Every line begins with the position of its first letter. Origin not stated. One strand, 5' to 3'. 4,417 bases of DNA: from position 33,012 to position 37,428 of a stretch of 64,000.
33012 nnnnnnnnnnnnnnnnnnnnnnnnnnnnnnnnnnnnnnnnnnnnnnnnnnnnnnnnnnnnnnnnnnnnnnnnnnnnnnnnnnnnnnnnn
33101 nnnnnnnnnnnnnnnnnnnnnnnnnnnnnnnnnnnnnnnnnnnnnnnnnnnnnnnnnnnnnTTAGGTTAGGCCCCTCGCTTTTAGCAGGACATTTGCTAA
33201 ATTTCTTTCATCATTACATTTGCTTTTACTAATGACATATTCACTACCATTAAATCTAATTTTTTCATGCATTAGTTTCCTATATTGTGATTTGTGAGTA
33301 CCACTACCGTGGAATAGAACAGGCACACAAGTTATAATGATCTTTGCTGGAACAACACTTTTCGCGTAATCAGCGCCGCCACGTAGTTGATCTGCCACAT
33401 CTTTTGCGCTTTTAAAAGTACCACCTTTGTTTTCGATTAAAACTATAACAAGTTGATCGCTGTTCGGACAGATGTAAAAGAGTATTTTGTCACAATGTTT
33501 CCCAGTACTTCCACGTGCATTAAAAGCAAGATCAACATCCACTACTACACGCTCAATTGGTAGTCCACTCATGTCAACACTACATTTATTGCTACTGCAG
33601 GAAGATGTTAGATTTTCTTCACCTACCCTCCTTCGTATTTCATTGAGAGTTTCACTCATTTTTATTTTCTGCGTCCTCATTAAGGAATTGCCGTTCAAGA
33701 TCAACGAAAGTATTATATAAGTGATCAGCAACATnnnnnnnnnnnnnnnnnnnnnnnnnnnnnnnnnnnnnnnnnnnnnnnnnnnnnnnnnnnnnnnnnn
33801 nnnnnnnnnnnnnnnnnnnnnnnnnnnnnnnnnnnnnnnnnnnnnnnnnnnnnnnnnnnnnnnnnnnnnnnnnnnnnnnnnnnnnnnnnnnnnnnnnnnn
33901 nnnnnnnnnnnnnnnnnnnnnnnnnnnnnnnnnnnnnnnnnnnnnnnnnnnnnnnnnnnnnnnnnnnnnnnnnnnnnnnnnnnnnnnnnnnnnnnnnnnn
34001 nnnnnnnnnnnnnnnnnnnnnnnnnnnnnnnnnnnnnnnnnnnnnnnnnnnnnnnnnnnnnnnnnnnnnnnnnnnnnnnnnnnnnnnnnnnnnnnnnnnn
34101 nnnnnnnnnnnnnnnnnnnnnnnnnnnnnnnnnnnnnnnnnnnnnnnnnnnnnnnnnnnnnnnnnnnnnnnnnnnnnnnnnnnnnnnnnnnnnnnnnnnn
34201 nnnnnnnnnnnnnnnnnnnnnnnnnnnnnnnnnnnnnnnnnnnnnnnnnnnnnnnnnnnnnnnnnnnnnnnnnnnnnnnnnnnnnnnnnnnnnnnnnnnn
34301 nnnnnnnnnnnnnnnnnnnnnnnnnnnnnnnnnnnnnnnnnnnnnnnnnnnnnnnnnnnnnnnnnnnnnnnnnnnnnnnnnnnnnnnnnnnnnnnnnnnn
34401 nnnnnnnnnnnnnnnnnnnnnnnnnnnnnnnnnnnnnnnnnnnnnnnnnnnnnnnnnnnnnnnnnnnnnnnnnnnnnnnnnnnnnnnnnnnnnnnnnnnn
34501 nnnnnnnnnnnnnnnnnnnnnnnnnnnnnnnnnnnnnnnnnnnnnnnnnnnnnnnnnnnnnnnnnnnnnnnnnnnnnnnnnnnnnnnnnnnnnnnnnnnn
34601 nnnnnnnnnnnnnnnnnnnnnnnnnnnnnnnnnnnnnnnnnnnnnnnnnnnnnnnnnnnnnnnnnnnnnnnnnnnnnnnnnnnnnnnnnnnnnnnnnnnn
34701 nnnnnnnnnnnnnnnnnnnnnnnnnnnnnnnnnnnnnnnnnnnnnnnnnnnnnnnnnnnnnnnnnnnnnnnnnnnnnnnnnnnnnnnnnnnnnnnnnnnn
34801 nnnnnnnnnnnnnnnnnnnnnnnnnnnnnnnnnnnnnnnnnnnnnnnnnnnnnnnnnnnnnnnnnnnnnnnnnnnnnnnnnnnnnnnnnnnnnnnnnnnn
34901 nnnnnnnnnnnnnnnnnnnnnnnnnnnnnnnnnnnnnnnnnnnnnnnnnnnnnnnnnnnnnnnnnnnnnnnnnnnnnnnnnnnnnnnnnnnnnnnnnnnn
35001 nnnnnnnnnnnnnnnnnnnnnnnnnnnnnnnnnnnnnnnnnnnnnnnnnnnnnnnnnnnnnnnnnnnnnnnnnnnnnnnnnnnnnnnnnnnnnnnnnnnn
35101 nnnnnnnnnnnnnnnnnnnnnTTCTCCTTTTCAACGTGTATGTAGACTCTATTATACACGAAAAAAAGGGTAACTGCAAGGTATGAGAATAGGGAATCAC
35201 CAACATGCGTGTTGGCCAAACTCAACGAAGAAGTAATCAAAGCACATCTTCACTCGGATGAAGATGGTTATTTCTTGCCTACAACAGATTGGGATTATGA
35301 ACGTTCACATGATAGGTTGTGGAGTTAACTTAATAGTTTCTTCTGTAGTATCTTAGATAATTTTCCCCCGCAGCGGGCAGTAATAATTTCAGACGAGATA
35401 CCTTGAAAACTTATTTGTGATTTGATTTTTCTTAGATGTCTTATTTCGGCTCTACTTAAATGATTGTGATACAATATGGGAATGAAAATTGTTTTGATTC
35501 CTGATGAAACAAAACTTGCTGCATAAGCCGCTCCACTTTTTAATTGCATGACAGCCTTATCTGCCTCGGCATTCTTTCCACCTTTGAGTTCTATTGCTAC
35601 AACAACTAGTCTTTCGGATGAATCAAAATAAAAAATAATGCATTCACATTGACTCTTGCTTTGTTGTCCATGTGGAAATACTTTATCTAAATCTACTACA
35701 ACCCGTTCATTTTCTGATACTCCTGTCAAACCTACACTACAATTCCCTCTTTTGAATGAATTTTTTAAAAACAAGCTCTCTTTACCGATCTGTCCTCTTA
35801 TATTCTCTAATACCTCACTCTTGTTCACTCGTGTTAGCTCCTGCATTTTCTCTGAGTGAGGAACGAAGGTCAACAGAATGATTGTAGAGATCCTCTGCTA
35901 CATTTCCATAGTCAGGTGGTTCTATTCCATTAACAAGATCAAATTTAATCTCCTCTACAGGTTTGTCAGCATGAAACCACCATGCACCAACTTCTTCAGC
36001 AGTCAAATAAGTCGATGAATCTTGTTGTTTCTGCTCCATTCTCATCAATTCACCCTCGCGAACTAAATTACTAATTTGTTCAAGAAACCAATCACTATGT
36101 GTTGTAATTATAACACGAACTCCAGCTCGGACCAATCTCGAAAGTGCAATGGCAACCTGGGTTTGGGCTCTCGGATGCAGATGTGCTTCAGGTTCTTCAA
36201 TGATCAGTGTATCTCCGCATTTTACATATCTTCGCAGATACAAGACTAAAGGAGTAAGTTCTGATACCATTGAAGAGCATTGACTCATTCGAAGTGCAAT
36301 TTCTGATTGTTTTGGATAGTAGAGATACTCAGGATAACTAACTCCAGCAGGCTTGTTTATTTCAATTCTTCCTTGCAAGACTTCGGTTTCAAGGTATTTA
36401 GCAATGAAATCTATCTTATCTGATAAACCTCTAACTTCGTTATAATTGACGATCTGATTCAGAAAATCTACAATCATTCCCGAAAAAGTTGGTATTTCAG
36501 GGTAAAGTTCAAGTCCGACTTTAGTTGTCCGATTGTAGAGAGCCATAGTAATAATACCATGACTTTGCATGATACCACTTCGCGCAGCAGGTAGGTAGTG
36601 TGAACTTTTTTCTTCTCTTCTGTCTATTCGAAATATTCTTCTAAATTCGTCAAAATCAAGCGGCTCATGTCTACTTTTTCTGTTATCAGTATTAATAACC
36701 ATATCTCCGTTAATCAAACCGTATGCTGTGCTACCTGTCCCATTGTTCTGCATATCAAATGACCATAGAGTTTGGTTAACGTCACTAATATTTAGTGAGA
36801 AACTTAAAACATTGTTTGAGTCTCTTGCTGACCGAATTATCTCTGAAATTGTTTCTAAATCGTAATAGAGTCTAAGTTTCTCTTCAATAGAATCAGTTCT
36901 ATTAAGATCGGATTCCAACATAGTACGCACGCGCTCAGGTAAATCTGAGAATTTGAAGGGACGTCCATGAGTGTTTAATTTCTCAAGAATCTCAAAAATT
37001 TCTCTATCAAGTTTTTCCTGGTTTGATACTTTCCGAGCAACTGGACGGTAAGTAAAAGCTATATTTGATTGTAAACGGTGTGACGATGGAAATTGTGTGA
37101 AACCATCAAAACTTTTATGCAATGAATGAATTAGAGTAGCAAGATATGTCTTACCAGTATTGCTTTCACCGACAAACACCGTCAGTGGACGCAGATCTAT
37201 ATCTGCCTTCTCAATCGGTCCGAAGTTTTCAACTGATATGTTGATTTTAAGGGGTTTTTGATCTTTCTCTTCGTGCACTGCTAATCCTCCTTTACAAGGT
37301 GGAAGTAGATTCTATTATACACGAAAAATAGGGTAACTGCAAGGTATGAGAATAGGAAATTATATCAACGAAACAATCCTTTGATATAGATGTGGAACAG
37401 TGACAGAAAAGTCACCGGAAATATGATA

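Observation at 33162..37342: Two tandem paralogous ABC-ATPase + small PD-(D/E)xK-like protein cassettes: candidate undescribed defense module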

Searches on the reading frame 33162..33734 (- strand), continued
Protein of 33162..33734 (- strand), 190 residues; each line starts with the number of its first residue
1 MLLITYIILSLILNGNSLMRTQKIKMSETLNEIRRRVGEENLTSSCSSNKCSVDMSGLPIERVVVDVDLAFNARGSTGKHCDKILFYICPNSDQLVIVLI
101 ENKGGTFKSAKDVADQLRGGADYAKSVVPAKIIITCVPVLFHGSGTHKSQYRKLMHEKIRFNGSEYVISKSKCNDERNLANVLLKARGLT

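Call 96: search_protein_families(library=pfam, proteins=[L019:8387-9463:+, L009:10088-11599:+, L009:12073-12927:+, L012:8514-9164:-, L009:5310-6437:+, L002:2846-4480:+, L002:5604-6392:+, L023:5461-6054:+, L023:4528-5460:+, L011:4222-6315:+], max_evalue=0.0001)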
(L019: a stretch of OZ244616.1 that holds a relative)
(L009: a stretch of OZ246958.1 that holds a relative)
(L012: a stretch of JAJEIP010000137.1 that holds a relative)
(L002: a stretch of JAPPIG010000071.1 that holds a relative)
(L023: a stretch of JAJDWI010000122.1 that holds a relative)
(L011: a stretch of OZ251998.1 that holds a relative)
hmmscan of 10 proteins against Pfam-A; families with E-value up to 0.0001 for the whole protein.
L019:8387-9463:+ (358 aa): 3 families
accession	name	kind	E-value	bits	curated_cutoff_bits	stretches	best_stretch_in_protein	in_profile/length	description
PF01385.25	OrfB_IS605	-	4.5e-29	101.6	30.5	1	157-273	1-119/120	Probable transposase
PF07282.18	Cas12f1-like_TNB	-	2.3e-19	69.7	26.3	1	288-352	4-60/60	Cas12f1-like, TNB domain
PF12323.14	HTH_OrfB_IS605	-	7.6e-08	32.2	21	1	1-37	1-37/47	Helix-turn-helix domain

L009:10088-11599:+ (503 aa): 3 families
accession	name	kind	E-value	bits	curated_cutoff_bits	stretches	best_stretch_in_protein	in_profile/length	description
PF14885.12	GHL15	-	3.8e-12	47.2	27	1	180-408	45-271/271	Hypothetical glycosyl hydrolase family 15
PF00404.24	Dockerin_1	-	3.6e-07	30.7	22.9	1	456-500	2-55/57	Dockerin type I domain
PF12799.13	LRR_4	-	8.5e-05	23.1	27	0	2-30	6-35/44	Leucine Rich repeats (2 copies)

L009:12073-12927:+ (284 aa): 6 families
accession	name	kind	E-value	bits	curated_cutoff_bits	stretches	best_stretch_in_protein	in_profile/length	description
PF00515.34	TPR_1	-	9.7e-13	47.8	27.8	1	197-230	1-34/34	Tetratricopeptide repeat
PF13414.12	TPR_11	-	7.5e-12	45.2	26.8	1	212-240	9-37/42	TPR repeat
PF13181.12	TPR_8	-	1.9e-08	34.2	25.7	0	197-229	1-33/34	Tetratricopeptide repeat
PF13371.12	TPR_9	-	2.8e-08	34.1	35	0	175-229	7-61/73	Tetratricopeptide repeat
PF13431.12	TPR_17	-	3.6e-07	30.4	24.4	0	220-250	2-32/34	Tetratricopeptide repeat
PF07719.23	TPR_2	-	7.8e-07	29.2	27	0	197-229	1-33/34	Tetratricopeptide repeat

L012:8514-9164:- (216 aa): 13 families
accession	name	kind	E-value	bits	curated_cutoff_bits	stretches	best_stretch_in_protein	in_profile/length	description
PF00515.34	TPR_1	-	7.5e-19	67.1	27.8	1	98-129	2-33/34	Tetratricopeptide repeat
PF07719.23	TPR_2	-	2e-18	65.4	27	1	98-129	2-33/34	Tetratricopeptide repeat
PF13181.12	TPR_8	-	1.2e-16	59.8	25.7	1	98-129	2-33/34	Tetratricopeptide repeat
PF13424.12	TPR_12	-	4.9e-14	52.7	30.1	1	62-128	8-76/77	Tetratricopeptide repeat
PF13432.12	TPR_16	-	2.2e-11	44.4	32.7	1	102-162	2-62/65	Tetratricopeptide repeat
PF13428.12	TPR_14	-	6.1e-11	42.3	23.5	0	133-172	3-42/44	Tetratricopeptide repeat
PF13431.12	TPR_17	-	8.5e-10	38.6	24.4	0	120-151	2-33/34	Tetratricopeptide repeat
PF13414.12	TPR_11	-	1.3e-09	38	26.8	0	104-144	1-41/42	TPR repeat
PF13374.12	TPR_10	-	1.6e-09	37.9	27.5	0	99-126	4-31/42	Tetratricopeptide repeat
PF14559.12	TPR_19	-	1.3e-08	35.4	25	1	108-168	2-62/68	Tetratricopeptide repeat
PF13174.12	TPR_6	-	4.5e-08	33.7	26.3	0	103-129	6-32/33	Tetratricopeptide repeat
PF13176.12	TPR_7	-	1.7e-07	31.2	27.9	0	101-130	3-32/36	Tetratricopeptide repeat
PF24575.1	TPR_Slam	-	1.5e-05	25.8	35.2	0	60-88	50-78/104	Surface lipoprotein assembly modifier, N-terminal TPR repeats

L009:5310-6437:+ (375 aa): 2 families
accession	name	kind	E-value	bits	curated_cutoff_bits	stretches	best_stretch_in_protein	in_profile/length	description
PF14583.12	Pectate_lyase22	-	2e-23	83.2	30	2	12-122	9-120/386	Oligogalacturonate lyase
PF07676.18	PD40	-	1.2e-07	31.9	20.9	0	35-64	5-35/38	WD40-like Beta Propeller Repeat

L002:2846-4480:+ (544 aa): 3 families
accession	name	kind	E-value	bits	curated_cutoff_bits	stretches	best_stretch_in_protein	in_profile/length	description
PF00205.28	TPP_enzyme_M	-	1.9e-34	118.7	30.4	1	184-317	1-137/137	Thiamine pyrophosphate enzyme, central domain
PF02775.26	TPP_enzyme_C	-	2.2e-25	89.7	21.9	1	385-532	1-150/151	Thiamine pyrophosphate enzyme, C-terminal TPP binding domain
PF02776.23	TPP_enzyme_N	-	8.2e-24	84.1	26.8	1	1-104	1-106/119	Thiamine pyrophosphate enzyme, N-terminal TPP binding domain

L002:5604-6392:+ (262 aa): 1 family
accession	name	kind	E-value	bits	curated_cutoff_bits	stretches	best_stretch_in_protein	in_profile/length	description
PF13385.13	Laminin_G_3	-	1.1e-23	84.5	27.6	1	84-238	3-151/151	Concanavalin A-like lectin/glucanases superfamily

L023:5461-6054:+ (197 aa): 0 families

L023:4528-5460:+ (310 aa): 1 family
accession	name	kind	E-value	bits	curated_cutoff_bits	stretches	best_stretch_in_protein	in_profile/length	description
PF00313.28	CSD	-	1.5e-20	73.3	27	1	3-65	2-64/66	'Cold-shock' DNA-binding domain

L011:4222-6315:+ (697 aa): 6 families
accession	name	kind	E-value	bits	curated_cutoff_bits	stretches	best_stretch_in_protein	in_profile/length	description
PF12799.13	LRR_4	-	2.3e-36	123.4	27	4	166-207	2-44/44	Leucine Rich repeats (2 copies)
PF13855.12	LRR_8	-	2.7e-08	33.9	27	1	166-221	2-61/61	Leucine rich repeat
PF14885.12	GHL15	-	3.7e-08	34.1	27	1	374-602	47-271/271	Hypothetical glycosyl hydrolase family 15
PF00404.24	Dockerin_1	-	2.8e-07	31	22.9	1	650-694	2-55/57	Dockerin type I domain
PF23952.1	LRR_EndoS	-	2.9e-07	31.2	27.9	0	29-152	2-115/116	Endo-beta-N-acetylglucosaminidase EndoS LRR domain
PF23598.1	LRR_14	-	4.1e-07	29.5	40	1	103-241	4-149/353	Leucine-rich repeat region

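Call 97: list_cluster_members(proteins=[P0001, P0002, P0215])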
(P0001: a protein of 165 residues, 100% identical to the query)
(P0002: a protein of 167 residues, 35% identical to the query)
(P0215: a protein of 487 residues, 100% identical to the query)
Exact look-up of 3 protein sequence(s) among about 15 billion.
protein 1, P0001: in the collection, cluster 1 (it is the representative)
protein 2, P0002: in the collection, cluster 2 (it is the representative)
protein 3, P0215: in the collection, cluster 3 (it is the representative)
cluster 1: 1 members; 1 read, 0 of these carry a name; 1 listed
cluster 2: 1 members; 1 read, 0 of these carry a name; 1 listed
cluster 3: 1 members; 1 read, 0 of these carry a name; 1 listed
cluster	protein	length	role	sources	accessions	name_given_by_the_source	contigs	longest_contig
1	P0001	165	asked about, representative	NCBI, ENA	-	-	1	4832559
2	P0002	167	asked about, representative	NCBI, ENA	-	-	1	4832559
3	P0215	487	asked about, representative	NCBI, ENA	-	-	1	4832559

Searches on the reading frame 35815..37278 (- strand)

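Call 3: search_protein_families(library=pfam, proteins=[window:35815-37278:-], max_evalue=1)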
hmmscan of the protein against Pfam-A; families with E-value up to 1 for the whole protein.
window:35815-37278:- (487 aa): 6 families
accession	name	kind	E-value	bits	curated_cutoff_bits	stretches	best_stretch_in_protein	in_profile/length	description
PF13175.12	AAA_15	-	1.7e-23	84.3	32.1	1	13-398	5-373/374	AAA ATPase domain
PF13304.12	AAA_21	-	2.9e-11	44.5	27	1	32-396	1-300/304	AAA domain, putative AbiEii toxin, Type IV TA system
PF11398.14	DUF2813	-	0.0004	20.3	21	1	358-412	287-343/372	Protein of unknown function (DUF2813)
PF13476.12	AAA_23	-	0.0016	19.5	27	1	14-52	2-41/201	AAA domain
PF02787.25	CPSase_L_D3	-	0.045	14.2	26.6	1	391-431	30-70/80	Carbamoyl-phosphate synthetase large chain, oligomerisation domain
PF13401.12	AAA_22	-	0.091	13.5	27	1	31-127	6-81/130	AAA domain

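Call 4: search_protein_families(library=padloc, proteins=[window:35815-37278:-], max_evalue=1)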
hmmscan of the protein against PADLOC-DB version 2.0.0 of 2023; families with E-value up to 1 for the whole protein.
window:35815-37278:- (487 aa): 123 families (the best 25 are shown)
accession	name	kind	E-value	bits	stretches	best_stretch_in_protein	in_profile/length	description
PDLC04033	PD-T4-4_A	-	3.8e-37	126.5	2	270-428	246-404/460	-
PDLC04664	PDC-M47A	-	4.3e-31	106.4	2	299-407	271-374/461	-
PDLC03878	NsnB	-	8.1e-29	99.4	1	13-423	4-300/345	-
PDLC04032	PD-T4-4_A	-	1.2e-27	95.1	2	325-473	317-467/474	-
PDLC02979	AriA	-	1e-25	89.3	1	13-398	5-372/373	-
PDLC04710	PDC-M56A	-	2.1e-17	61.2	2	358-403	244-289/382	-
PDLC04214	HEC-02A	-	6.9e-16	56.4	2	131-409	65-292/338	-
PDLC02358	Old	-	1.4e-15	55.1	2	358-401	288-331/578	Old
PDLC04707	PDC-M55A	-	1.1e-14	52.3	2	274-411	220-361/421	-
PDLC02980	AriA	-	7.7e-14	50.3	1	32-396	1-300/304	-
PDLC04213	HEC-02A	-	3.5e-13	47.8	2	352-405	229-282/337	-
PDLC00096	GajA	-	4.9e-13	46.7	1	357-399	291-337/630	AAA ATPase domain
PDLC00067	GajA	-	7.1e-13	45.9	2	358-401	308-348/604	AAA ATPase domain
PDLC04562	PDC-M29A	-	5.1e-12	43.7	2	359-420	276-339/410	-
PDLC04179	HEC-01A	-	7e-12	43.2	2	355-428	360-429/459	-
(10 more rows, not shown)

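Call 5: search_protein_families(library=ncbifam, proteins=[window:35815-37278:-], max_evalue=1)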
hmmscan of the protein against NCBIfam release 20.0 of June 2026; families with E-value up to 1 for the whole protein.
window:35815-37278:- (487 aa): 19 families
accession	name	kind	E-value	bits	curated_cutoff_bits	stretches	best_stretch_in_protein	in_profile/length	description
NF047739.1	antiphage_MADS3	equivalog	4.4e-08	32.7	420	1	335-402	314-382/427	methylation-associated defense system AAA family ATPase MAD3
NF038234.1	retron_eff_Eco8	equivalog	8e-08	31.3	250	2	357-414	275-341/679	retron Eco8 family effector endonuclease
NF041760.1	PtuA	equivalog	1.7e-07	30.5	500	2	359-403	381-424/524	retron Ec78 anti-phage system effector ATPase PtuA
TIGR01166.1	cbiO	subfamily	0.00025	20.5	211.8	1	356-394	147-185/190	cobalt ABC transporter, ATP-binding protein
TIGR02673.1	FtsE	equivalog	0.00046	19.9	264.85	1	352-403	153-204/214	cell division ATP-binding protein FtsE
NF010159.0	PRK13638.1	equivalog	0.00046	19.6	489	1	357-407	157-210/271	energy-coupling factor ABC transporter ATP-binding protein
TIGR04521.1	ECF_ATPase_2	equivalog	0.0096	15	330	1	356-412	164-218/279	energy-coupling factor transporter ATPase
TIGR03608.1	L_ocin_972_ABC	subfamily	0.01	15.3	254.85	1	353-404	151-202/206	putative bacteriocin export ABC transporter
TIGR00972.1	3a0107s01c2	equivalog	0.011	15.1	343.2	0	26-102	23-92/248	phosphate ABC transporter ATP-binding protein PstB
TIGR02857.1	CydD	equivalog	0.019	13.9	435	1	356-406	478-527/529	thiol reductant ABC exporter subunit CydD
NF010060.0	PRK13537.1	equivalog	0.023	13.6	521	1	349-406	159-213/314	nodulation factor ABC transporter ATP-binding protein NodI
NF040873.1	AztA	equivalog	0.03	13.9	220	1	350-396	133-179/191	zinc ABC transporter ATP-binding protein AztA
TIGR03873.1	F420-0_ABC_ATP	hypoth_equivalog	0.038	13.2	372.4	1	356-394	157-195/256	putative F420-0 ABC transporter ATP-binding protein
NF007826.0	PRK10535.1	equivalog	0.062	11.5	966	1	349-423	157-233/648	macrolide ABC transporter ATP-binding protein/permease MacB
TIGR00634.1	recN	equivalog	0.085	11.8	407.85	1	13-51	4-43/563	DNA repair protein RecN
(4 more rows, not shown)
